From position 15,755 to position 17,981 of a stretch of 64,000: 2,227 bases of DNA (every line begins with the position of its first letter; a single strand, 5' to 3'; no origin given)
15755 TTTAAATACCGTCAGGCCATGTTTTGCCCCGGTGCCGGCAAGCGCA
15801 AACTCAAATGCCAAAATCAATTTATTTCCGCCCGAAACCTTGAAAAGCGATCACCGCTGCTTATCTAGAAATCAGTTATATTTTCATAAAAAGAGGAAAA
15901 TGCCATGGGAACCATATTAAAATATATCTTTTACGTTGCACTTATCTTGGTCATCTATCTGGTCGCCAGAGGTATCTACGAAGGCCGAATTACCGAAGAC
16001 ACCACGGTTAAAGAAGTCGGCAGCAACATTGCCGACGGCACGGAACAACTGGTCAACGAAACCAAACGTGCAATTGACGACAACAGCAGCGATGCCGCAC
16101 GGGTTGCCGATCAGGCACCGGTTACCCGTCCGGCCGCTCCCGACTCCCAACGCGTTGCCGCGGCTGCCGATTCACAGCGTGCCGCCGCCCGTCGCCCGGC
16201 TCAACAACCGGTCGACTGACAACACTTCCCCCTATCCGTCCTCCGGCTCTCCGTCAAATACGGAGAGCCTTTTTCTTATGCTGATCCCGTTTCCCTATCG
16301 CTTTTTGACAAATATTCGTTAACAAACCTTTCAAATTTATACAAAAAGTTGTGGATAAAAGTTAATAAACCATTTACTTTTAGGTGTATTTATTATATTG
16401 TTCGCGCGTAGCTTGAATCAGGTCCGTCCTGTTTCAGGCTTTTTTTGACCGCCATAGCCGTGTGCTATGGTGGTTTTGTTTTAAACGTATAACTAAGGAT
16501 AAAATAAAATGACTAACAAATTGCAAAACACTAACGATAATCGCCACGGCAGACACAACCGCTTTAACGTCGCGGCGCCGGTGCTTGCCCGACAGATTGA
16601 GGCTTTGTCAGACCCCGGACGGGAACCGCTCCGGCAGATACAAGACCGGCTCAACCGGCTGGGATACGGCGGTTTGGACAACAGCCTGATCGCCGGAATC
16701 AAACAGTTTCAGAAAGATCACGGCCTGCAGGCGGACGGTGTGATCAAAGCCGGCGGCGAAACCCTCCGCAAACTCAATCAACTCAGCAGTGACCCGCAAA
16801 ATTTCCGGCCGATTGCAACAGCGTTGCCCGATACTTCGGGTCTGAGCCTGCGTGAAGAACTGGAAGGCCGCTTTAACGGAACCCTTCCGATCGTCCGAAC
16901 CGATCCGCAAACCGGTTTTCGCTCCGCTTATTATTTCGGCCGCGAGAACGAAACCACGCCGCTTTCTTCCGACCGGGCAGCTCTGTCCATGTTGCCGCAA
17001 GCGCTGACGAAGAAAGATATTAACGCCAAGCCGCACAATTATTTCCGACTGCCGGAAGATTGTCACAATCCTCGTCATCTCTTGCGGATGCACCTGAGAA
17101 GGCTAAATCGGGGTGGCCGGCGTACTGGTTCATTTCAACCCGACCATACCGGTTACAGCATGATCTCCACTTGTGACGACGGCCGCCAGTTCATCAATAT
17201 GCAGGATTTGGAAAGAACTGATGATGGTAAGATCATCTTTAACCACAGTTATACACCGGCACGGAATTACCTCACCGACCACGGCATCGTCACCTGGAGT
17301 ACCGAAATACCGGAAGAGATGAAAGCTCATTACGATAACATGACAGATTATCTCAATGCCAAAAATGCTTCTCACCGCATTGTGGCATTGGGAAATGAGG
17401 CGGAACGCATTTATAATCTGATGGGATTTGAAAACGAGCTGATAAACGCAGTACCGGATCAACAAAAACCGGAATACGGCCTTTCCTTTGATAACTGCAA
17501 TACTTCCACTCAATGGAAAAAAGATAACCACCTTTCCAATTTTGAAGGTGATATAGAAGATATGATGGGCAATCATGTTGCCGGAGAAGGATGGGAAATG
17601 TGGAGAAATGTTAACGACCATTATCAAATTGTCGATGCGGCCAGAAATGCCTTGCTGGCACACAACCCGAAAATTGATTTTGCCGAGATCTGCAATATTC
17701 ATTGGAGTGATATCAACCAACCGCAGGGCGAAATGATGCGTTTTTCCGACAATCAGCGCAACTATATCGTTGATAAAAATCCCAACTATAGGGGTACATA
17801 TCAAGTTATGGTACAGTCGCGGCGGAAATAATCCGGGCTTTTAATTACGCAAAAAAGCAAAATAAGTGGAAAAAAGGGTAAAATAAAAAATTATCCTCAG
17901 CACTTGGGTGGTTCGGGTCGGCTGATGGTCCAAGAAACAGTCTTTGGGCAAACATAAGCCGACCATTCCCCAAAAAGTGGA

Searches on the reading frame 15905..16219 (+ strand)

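Call 5: search_protein_families(library=pfam, proteins=[window:15905-16219:+], max_evalue=1)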
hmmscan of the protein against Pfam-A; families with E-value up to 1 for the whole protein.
window:15905-16219:+ (104 aa): 1 family
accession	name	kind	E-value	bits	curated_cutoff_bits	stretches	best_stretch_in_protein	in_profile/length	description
PF12501.13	DUF3708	-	0.065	13.3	24.1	1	27-94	80-145/166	Phosphate ATP-binding cassette transporter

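Call 36: search_protein_families(library=phrogs, proteins=[window:15905-16219:+], max_evalue=0.1)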
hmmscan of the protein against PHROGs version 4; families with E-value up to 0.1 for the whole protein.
window:15905-16219:+ (104 aa): 0 families

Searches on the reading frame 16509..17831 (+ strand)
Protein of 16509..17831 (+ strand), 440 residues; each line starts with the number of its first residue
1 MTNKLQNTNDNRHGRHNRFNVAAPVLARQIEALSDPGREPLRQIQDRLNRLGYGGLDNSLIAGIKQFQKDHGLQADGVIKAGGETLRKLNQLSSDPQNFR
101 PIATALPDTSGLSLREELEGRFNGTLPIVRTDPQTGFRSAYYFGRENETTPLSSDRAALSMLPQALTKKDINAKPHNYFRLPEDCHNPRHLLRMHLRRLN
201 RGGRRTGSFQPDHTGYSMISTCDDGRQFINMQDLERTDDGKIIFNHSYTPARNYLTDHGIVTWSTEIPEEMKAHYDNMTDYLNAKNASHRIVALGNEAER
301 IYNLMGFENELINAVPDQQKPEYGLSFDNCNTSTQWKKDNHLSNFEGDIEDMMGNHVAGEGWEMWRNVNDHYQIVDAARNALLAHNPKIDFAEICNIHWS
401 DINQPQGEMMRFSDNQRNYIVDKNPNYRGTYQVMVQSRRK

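Call 5: search_protein_families(library=pfam, proteins=[window:16509-17831:+], max_evalue=1)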
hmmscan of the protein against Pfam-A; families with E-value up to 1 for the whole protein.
window:16509-17831:+ (440 aa): 1 family
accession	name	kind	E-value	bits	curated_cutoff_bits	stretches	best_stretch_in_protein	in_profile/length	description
PF01471.23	PG_binding_1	-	2e-08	34.7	23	1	39-89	3-57/57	Putative peptidoglycan binding domain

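Call 6: search_protein_families(library=ncbifam, proteins=[window:16509-17831:+], max_evalue=1)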
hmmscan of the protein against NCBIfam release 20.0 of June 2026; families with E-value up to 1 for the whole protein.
window:16509-17831:+ (440 aa): 3 families
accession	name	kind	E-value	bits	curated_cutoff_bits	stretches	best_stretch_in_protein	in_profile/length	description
NF007891.0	PRK10594.1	equivalog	0.0046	15.8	425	1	56-82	318-342/617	L,D-transpeptidase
TIGR02869.1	spore_SleB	equivalog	0.042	13.7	236.5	1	41-92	16-71/201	spore cortex-lytic enzyme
NF052377.1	lmo1851_S41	exception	0.23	10.1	725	0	56-90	414-447/468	lmo1851 family serine protease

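Call 14: find_homologous_proteins(query=window:16509-17831:+, max_evalue=0.001)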
Query window:16509-17831:+ (440 aa): 7 proteins with E <= 0.001 among 4872 candidates.
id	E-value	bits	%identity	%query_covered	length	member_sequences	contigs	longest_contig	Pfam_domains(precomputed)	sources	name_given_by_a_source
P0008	0.0e+0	1029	100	100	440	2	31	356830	PF01471.24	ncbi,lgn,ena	-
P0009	8.8e-267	903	90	100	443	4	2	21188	PF01471.24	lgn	-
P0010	1.9e-218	744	73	100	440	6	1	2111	PF01471.24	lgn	-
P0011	1.1e-155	537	61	90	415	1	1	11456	-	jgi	-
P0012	1.8e-133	464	74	62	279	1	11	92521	-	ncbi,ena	-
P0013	2.7e-82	295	91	34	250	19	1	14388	PF01471.24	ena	-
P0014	9.5e-80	287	43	74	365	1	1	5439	-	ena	-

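Call 15: find_encoding_contigs(protein=P0014, flank=6000, max_places=4)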
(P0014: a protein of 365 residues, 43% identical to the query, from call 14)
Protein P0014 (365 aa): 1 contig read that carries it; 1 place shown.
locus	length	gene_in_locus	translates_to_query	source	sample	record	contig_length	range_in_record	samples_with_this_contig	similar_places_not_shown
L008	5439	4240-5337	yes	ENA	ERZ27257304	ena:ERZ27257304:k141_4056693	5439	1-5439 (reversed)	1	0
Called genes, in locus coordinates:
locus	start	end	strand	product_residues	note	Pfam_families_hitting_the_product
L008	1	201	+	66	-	?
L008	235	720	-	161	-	-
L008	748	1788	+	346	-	PF15607:Ntox44 (weak), PF01476:LysM, PF04233:Phage_Mu_F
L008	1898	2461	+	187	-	-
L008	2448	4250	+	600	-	-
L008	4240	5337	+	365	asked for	-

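Call 16: find_encoding_contigs(protein=P0011, flank=8000, max_places=4)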
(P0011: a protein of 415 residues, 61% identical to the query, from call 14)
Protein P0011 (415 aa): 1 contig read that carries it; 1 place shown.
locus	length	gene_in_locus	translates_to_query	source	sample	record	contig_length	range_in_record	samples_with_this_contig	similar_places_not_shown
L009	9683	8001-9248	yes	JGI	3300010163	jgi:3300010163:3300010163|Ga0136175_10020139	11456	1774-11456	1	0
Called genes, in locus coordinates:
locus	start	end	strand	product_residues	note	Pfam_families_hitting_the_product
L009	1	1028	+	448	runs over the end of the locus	PF00009:GTP_EFTU (weak), PF01926:MMR_HSR1, PF02421:FeoB_N, PF00009:GTP_EFTU, PF01926:MMR_HSR1, PF02421:FeoB_N, PF04548:AIG1, PF14714:KH_dom-like, +12 more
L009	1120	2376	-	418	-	-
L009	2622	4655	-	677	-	-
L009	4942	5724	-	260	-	PF01066:CDP-OH_P_transf, PF08009:CDP-OH_P_tran_2 (weak)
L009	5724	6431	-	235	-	PF02666:PS_Dcarbxylase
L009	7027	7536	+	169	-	PF00293:NUDIX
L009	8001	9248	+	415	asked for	-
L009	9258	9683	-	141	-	?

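Call 17: find_encoding_contigs(protein=P0009, flank=8000, max_places=4)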
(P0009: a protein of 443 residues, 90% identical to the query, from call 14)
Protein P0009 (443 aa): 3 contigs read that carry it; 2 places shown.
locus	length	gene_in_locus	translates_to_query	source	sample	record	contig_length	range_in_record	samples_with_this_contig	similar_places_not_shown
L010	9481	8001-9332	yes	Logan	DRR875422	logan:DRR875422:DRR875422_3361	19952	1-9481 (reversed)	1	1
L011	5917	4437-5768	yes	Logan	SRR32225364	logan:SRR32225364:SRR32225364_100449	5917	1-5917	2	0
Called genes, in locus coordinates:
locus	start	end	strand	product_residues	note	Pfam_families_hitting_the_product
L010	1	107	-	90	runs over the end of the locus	PF00216:Bac_DNA_binding, PF18291:HU-HIG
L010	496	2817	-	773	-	PF02190:LON_substr_bdg, PF08298:AAA_PrkA (weak), PF00004:AAA, PF07728:AAA_5, PF22667:Lon_lid, PF05362:Lon_C, PF13541:ChlI (weak)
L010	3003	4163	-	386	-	PF00155:Aminotran_1_2 (weak), PF01041:DegT_DnrJ_EryC1, PF01212:Beta_elim_lyase (weak)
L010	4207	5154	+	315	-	PF04333:MlaA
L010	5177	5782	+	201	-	PF05494:MlaC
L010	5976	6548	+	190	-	PF04011:LemA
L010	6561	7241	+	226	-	PF04536:TPM_phosphatase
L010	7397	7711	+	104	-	-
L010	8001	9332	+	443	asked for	PF01471:PG_binding_1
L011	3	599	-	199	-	?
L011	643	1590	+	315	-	PF04333:MlaA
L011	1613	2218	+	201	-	PF05494:MlaC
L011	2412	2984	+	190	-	PF04011:LemA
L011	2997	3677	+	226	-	PF04536:TPM_phosphatase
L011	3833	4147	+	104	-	-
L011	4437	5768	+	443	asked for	PF01471:PG_binding_1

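Call 22: find_related_loci(query=A3, collection=genome_contigs, flank=10000)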
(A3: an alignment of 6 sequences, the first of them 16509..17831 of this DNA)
Query A3 (440 aa) in genome_contigs; peptide patterns used: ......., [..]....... (x = any residue, [..] = any of these).
87 stretches matched a pattern; 1 encode a relative of the query (tblastn E <= 1e-3); 1 distinct loci.
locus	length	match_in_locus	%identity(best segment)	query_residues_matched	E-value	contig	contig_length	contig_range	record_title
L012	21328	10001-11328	71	1-440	0e+0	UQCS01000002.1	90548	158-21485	uncultured Azospirillum sp. isolate UMGS149 genome assembly, contig: NODE_43_length_90548_cov_5.546937, whole genome sho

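Call 28: predict_structure(alignment_id=A3)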
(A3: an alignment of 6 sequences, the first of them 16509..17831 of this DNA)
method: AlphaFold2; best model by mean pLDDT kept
length: 440 residues; sequences in the alignment: 6
mean_pLDDT: 61.0   pTM: 0.49
mean pLDDT of the five models: 61.0, 52.6, 52.2, 48.1, 44.8
residues with pLDDT >= 90: 18; 70-90: 176; 50-70: 105; < 50: 141
segments of 3 or more residues with pLDDT < 50: 1-37, 142-176, 199-211, 321-369, 402-406
pLDDT, mean of each block of 10 residues (from residue 1): 28 26 33 43 79 69 85 82 83 70 65 65 59 67 35 25 27 51 85 66 39 72 91 64 74 88 85 87 79 75 74 63 42 44 38 30 34 70 69 67 54 77 63 64
secondary structure, 60 per line:
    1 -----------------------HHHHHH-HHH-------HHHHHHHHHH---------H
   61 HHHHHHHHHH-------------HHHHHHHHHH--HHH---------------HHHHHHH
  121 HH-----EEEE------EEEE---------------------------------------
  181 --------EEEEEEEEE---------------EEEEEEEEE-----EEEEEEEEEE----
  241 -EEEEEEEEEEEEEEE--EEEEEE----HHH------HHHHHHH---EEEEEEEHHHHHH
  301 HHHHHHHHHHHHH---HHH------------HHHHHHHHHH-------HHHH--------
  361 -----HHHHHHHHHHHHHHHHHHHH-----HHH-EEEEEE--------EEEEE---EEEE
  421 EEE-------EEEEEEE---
elements in order: H24-29 H41-50 H60-70 H84-93 H114-122 E128-131 E138-141 E189-197 E213-221 E227-236 E242-256 E259-264 H278-284 E288-294 H295-313 H332-341 H349-352 H366-385 E395-400 E409-413 E417-423 E431-437

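Call 35: fold_search(model_id=the predicted structure, library=pdb)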
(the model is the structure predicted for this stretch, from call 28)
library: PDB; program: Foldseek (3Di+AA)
matches with E <= 10: 419; with E <= 0.001: 0
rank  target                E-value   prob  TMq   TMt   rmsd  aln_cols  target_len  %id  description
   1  9e78_1I               3.4e-02  0.35  0.15  0.11  28.8       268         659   11  48-nm repeat of the Leishmania tarentolae doublet microtubule (released 2025-03-12)
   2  3kg9_B                8.1e-02  0.10  0.11  0.15  23.6       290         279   10  Dehydratase domain from CurK module of Curacin polyketide synthase (released 2010-01-19)
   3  5tz5_B                1.0e-01  0.08  0.11  0.15  22.6       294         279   11  Crystal Structure of CurK Dehydratase H996F Inactive Mutant (released 2017-01-11)
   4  8zl8_D                1.1e-01  0.13  0.08  0.08  22.3       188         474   13  Structure of Polycystin-1/Polycystin-2 complex with 7b,27-DHC (released 2025-11-26)
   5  8hk7_A                1.4e-01  0.14  0.09  0.08  22.3       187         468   12  Structure of PKD2-F604P (Polycystin-2, TRPP2) with ML-SA1 (released 2024-03-27)
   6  5da9_B                1.4e-01  0.06  0.09  0.09  21.2       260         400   10  ATP-gamma-S bound Rad50 from Chaetomium thermophilum in complex with the Rad50-binding domain of Mre11 (released 2016-03-02)
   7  4eg9                  1.6e-01  0.13  0.13  0.21  18.3       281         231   10  1.9 Angstrom resolution crystal structure of Se-methionine hypothetical protein SAOUHSC_02783 from Staphylococcus aureus (released 2012-04-11)
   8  8jaj_a                1.6e-01  0.10  0.08  0.07  18.2       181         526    9  In situ structures of the ultra-long contracted tail of Myoviridae phage P1 (released 2023-06-21)
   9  3kg6_B                1.9e-01  0.10  0.13  0.18  23.1       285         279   11  Dehydratase domain from CurF module of Curacin polyketide synthase (released 2010-01-19)
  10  5t4d_A                2.0e-01  0.12  0.09  0.09  21.7       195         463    9  Cryo-EM structure of Polycystic Kidney Disease protein 2 (PKD2), residues 198-703 (released 2016-11-02)
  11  8z6f_C                2.4e-01  0.10  0.09  0.09  21.7       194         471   13  Structure of polycystin-1/polycystin-2 complex with PI(4)P-bound (released 2025-04-23)
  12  8z6h_B                2.5e-01  0.10  0.09  0.08  22.0       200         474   10  Structure of Polycystin-1/Polycystin-2 complex with Phosphatidylglycerol-bound (released 2025-04-23)
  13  8z6b_B                2.6e-01  0.10  0.09  0.09  21.8       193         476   12  Structure of Polycystin-1/Polycystin-2 complex (released 2025-04-23)
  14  3kg6_C                2.6e-01  0.09  0.13  0.17  22.6       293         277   10  Dehydratase domain from CurF module of Curacin polyketide synthase (released 2010-01-19)
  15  3kg6_D                2.6e-01  0.08  0.11  0.15  22.6       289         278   10  Dehydratase domain from CurF module of Curacin polyketide synthase (released 2010-01-19)
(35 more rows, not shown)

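Call 36: search_protein_families(library=phrogs, proteins=[window:16509-17831:+, P0014, L008:2448-4250:+, L008:1898-2461:+, L008:235-720:-], max_evalue=0.1)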
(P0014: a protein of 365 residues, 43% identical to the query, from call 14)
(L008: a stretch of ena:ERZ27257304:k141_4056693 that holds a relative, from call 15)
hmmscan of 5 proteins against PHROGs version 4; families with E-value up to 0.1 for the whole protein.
window:16509-17831:+ (440 aa): 3 families
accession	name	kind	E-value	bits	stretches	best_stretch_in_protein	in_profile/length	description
phrog_2649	-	lysis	1.2e-05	26.3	1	35-94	179-240/261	endolysin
phrog_1493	-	lysis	0.0017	18.6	1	41-90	250-306/394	endolysin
phrog_3234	-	unknown function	0.043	14.4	1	305-401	15-106/218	-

P0014 (365 aa): 1 family
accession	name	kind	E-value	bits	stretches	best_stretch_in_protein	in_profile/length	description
phrog_8167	-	unknown function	0.063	14.2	0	17-71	48-101/111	-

L008:2448-4250:+ (600 aa): 2 families
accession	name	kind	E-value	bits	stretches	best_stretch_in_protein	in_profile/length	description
phrog_12082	-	head and packaging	3.3e-113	380.6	1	5-586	15-666/715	portal protein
phrog_156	-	head and packaging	9.5e-06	25.3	1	360-428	396-464/681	portal protein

L008:1898-2461:+ (187 aa): 1 family
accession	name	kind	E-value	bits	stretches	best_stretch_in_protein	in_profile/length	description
phrog_20268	-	unknown function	6.5e-07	30.3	1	35-149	31-160/227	-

L008:235-720:- (161 aa): 0 families

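Call 37: search_protein_families(library=padloc, proteins=[window:16509-17831:+, P0014], max_evalue=0.1)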
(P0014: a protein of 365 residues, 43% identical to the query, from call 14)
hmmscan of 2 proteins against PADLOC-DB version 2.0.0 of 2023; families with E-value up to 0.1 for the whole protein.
window:16509-17831:+ (440 aa): 0 families

P0014 (365 aa): 0 families

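Call 38: find_related_loci(query=A3, collection=viral_contigs, flank=10000)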
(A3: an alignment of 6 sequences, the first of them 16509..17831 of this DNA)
Query A3 (440 aa) in viral_contigs; peptide patterns used: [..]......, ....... (x = any residue, [..] = any of these).
70 stretches matched a pattern, but none encodes a relative of the query by tblastn (E <= 1e-3).

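Call 45: search_protein_families(library=pfam, proteins=[P0014, L008:748-1788:+, L008:235-720:-], max_evalue=1)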
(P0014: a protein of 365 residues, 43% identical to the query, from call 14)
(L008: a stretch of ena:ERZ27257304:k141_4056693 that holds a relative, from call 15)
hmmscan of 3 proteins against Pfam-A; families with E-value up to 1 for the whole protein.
P0014 (365 aa): 1 family
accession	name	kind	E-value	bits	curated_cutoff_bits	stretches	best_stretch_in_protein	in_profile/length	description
PF16964.10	TadF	-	0.15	12.4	27.3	1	128-169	30-72/178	Putative tight adherence pilin protein F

L008:748-1788:+ (346 aa): 3 families
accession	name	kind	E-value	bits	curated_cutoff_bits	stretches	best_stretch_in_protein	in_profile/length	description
PF04233.19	Phage_Mu_F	-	2.1e-13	51.4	29.6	1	288-336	59-109/112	Phage Mu protein F like protein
PF01476.26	LysM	-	4.9e-09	36.4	20.9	1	233-276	2-43/43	LysM domain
PF15607.11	Ntox44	-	1.9e-07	31.9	24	1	85-197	8-103/104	Bacterial toxin 44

L008:235-720:- (161 aa): 0 families

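Call 47: search_solved_structures(query=A3, max_evalue=1)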
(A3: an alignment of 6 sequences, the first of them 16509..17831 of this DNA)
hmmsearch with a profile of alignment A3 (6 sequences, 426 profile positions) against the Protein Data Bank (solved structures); distinct sequences matched with E-value up to 1: 2.
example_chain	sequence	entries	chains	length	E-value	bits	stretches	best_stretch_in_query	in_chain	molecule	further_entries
7aj9_A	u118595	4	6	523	0.4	12.6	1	42-72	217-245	L,D-transpeptidase YcbB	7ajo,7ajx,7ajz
1u0l_A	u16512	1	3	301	0.48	12.4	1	90-123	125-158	Probable GTPase engC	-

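Call 76: search_dna_similar(query=window:16509-17831:+, collection=phages, mode=protein, max_evalue=0.001, max_rows=15)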
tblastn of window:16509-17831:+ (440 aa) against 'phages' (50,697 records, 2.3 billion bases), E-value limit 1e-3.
No match.

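Call 79: search_dna_similar(query=window:16509-17831:+, collection=plasmids, mode=protein, max_evalue=0.001, max_rows=10)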
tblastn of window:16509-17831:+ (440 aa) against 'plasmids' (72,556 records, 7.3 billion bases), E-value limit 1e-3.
No match.

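Call 80: fold_search(model_id=the predicted structure, library=viral)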
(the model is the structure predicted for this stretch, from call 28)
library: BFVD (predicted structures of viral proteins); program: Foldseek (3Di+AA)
matches with E <= 10: 652; with E <= 0.001: 0
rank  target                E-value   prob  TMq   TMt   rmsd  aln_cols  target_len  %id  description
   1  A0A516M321            6.4e-02  0.09  0.08  0.07  28.5       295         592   12  (no name in the UniProt tables at hand)
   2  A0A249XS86            9.8e-02  0.25  0.13  0.28  13.1       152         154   12  Uncharacterized protein [Mycobacterium phage Phabba]
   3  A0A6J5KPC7            9.8e-02  0.04  0.07  0.04  24.4       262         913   12  Uncharacterized protein [uncultured Caudovirales phage]
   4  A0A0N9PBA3            1.1e-01  0.07  0.09  0.14  18.3       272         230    8  (no name in the UniProt tables at hand)
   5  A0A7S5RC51            1.5e-01  0.18  0.14  0.21  20.7       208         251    9  (no name in the UniProt tables at hand)
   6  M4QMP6                1.6e-01  0.11  0.09  0.19  16.0       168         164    8  (no name in the UniProt tables at hand)
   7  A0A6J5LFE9            1.6e-01  0.08  0.07  0.04  24.2       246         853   10  Peptidase M15B [uncultured Caudovirales phage]
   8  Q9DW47                1.8e-01  0.03  0.07  0.08  20.1       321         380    6  Pr149 [Rat cytomegalovirus (strain Maastricht)]
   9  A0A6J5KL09            1.9e-01  0.25  0.09  0.05  16.4       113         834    6  Parallel beta-helix repeat [uncultured Caudovirales phage]
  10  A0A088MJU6            2.2e-01  0.13  0.08  0.13  10.3       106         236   10  Uncharacterized protein [Rose leaf rosette-associated virus]
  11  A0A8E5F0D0            2.2e-01  0.06  0.08  0.11  21.5       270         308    8  (no name in the UniProt tables at hand)
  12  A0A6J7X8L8            2.9e-01  0.05  0.13  0.09  22.1       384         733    8  Concanavalin A-like lectin/glucanases superfamily [uncultured Caudovirales phage]
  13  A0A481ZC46            3.0e-01  0.05  0.11  0.11  22.2       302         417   10  Uncharacterized protein [Pithovirus LCPAC404]
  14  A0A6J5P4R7            3.2e-01  0.21  0.12  0.27   8.6       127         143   11  Uncharacterized protein [uncultured Caudovirales phage]
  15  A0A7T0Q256            3.2e-01  0.04  0.09  0.08  22.8       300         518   11  (no name in the UniProt tables at hand)
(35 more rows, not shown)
